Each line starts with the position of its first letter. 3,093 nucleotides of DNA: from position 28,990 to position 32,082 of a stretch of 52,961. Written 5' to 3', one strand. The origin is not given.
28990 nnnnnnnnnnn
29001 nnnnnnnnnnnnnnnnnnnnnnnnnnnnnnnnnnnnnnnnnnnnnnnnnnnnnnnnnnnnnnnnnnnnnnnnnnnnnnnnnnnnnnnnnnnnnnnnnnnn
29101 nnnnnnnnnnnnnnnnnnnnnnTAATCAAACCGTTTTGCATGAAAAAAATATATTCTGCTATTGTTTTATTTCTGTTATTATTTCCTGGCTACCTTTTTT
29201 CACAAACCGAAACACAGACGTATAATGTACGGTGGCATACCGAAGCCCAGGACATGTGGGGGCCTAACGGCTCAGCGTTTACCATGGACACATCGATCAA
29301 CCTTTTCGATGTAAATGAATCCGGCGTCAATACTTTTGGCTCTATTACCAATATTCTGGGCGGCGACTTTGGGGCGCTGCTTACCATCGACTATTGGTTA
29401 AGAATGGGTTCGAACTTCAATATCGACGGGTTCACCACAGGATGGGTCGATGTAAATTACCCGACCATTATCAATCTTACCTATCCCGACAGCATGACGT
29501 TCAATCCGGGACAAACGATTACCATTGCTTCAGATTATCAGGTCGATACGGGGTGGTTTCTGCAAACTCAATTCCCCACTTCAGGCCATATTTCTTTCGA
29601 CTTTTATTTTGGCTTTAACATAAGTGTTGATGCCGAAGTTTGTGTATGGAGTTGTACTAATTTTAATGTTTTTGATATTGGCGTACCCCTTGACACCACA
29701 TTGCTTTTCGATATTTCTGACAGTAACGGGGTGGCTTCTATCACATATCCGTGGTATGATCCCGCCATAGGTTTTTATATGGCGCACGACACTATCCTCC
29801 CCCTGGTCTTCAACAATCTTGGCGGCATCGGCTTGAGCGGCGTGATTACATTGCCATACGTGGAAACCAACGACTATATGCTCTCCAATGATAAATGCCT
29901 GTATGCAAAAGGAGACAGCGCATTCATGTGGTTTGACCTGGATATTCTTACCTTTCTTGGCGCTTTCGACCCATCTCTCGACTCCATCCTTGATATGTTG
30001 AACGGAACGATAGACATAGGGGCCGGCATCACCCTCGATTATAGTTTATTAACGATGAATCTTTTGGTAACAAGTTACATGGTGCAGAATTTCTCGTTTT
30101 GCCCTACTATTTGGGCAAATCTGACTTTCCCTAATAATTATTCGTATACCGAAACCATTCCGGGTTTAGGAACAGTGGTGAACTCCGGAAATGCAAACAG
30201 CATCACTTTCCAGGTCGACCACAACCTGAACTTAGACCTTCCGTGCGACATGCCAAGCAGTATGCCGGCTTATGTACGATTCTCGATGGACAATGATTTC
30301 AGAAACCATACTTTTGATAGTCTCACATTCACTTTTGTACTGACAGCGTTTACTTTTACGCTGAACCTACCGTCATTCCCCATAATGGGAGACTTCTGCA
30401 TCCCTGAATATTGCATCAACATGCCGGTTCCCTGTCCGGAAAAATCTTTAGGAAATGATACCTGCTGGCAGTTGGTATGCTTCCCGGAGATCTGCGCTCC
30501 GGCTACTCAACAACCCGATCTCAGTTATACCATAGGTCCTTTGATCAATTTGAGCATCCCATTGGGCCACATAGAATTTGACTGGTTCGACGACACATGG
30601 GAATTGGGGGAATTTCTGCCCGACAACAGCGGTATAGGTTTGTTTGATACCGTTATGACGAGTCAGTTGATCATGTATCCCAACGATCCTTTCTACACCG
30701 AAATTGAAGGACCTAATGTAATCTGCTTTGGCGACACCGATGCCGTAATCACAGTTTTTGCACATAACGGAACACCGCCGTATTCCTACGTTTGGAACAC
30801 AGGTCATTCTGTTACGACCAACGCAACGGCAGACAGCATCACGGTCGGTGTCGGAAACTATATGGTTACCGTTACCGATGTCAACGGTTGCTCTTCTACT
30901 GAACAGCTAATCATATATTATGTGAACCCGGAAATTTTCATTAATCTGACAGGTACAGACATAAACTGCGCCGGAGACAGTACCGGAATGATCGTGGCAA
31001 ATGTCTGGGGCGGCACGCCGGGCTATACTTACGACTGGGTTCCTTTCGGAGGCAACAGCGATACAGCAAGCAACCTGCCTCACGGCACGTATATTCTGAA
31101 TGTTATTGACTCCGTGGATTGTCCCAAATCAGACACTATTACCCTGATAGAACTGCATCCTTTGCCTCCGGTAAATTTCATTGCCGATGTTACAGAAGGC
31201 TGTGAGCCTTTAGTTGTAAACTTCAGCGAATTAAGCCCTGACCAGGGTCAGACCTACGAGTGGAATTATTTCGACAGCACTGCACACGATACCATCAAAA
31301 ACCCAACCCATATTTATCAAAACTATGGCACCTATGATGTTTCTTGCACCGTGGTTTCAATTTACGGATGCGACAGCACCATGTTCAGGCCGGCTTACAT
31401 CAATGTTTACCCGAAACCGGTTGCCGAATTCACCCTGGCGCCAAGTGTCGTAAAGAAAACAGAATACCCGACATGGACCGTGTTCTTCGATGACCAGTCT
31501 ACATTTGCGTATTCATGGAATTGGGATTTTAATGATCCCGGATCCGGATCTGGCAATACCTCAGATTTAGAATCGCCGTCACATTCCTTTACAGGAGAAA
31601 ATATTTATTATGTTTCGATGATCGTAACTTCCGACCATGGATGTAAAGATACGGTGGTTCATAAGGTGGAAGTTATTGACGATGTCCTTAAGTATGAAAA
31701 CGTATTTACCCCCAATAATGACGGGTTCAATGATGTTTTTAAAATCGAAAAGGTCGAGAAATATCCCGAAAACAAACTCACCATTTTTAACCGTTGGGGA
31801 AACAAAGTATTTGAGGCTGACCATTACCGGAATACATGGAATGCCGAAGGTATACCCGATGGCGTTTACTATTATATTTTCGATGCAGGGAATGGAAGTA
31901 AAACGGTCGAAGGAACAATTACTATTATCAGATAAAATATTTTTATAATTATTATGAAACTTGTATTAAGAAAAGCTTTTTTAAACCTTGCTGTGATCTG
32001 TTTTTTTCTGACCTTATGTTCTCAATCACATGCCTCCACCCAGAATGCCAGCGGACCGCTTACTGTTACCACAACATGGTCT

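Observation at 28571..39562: Duplicated two-gene cassette: a small secreted protein tightly coupled to a ~935-aa T9SS type-B cargo protein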

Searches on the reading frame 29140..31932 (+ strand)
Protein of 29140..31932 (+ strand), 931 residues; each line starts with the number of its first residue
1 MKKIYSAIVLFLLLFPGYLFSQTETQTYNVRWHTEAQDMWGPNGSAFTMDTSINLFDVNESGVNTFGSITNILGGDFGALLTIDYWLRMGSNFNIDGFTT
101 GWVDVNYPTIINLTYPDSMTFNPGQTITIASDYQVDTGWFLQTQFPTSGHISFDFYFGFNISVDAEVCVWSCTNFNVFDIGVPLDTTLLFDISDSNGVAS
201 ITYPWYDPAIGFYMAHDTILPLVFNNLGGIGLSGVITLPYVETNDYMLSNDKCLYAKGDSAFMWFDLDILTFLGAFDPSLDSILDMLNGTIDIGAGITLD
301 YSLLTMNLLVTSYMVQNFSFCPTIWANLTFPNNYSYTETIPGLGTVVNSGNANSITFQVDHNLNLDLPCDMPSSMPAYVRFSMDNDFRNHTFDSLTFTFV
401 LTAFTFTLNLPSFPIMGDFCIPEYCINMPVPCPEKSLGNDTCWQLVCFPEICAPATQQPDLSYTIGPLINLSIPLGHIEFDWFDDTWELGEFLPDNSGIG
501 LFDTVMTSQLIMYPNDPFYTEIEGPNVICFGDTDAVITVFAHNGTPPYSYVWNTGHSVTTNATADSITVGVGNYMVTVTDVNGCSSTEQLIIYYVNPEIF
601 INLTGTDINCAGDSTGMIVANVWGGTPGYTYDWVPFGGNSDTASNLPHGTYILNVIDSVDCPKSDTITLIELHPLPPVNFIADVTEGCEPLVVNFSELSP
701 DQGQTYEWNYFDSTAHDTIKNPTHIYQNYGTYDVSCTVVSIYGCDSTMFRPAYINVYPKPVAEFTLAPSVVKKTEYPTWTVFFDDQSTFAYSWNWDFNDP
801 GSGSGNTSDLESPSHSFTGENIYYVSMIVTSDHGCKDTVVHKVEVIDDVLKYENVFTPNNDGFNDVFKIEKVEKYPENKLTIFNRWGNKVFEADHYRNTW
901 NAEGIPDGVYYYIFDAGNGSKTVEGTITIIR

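Call 10: search_protein_families(library=pfam, proteins=[window:29140-31932:+], max_evalue=1)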
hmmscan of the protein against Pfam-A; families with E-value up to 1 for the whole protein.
window:29140-31932:+ (931 aa): 7 families
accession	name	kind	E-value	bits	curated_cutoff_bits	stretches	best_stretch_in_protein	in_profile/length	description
PF13585.12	CHU_C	-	7.4e-25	87.3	27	1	851-929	2-86/86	CHU_C Type IX secretion signal domain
PF18911.6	PKD_4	-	2.5e-17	63.1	27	2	677-746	4-76/85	PKD domain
PF13573.12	SprB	-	4.1e-17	62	28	2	526-555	6-35/37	SprB repeat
PF19408.5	PKD_6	-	1.1e-06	29.3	25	1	520-589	6-77/82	PKD-like domain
PF00801.26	PKD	-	5.3e-05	23.6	23.5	2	693-739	17-66/80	PKD domain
PF18962.6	Por_Secre_tail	-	0.0014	19.3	27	1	864-922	7-70/75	Secretion system C-terminal sorting domain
PF08940.17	DUF1918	-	0.071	13.2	24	1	536-559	25-49/58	Domain of unknown function (DUF1918)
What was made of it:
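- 30721..31689 (+): Large protein 1, SprB repeats and PKD domains (stalk). Pfam SprB, PKD_6, PKD_4 and PKD (call 10).
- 31690..31935 (+): Large protein 1, type-B T9SS C-terminal sorting domain (aa 851-931) and stop codon. CHU_C 7e-25 (call 10).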

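Call 12: search_protein_families(library=ncbifam, proteins=[window:29140-31932:+], max_evalue=1)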
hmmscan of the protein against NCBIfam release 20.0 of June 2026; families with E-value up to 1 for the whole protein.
window:29140-31932:+ (931 aa): 2 families
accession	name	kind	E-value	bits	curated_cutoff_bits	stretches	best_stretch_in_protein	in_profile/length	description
TIGR04131.1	Bac_Flav_CTERM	domain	8.2e-14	51.5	35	1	851-931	2-85/85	T9SS type B sorting domain-containing protein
TIGR04183.1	Por_Secre_tail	domain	2.2e-07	30.7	23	1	858-922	3-66/72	T9SS type A sorting domain-containing protein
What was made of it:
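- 31690..31935 (+): TIGR04131 8e-14 (call 12).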
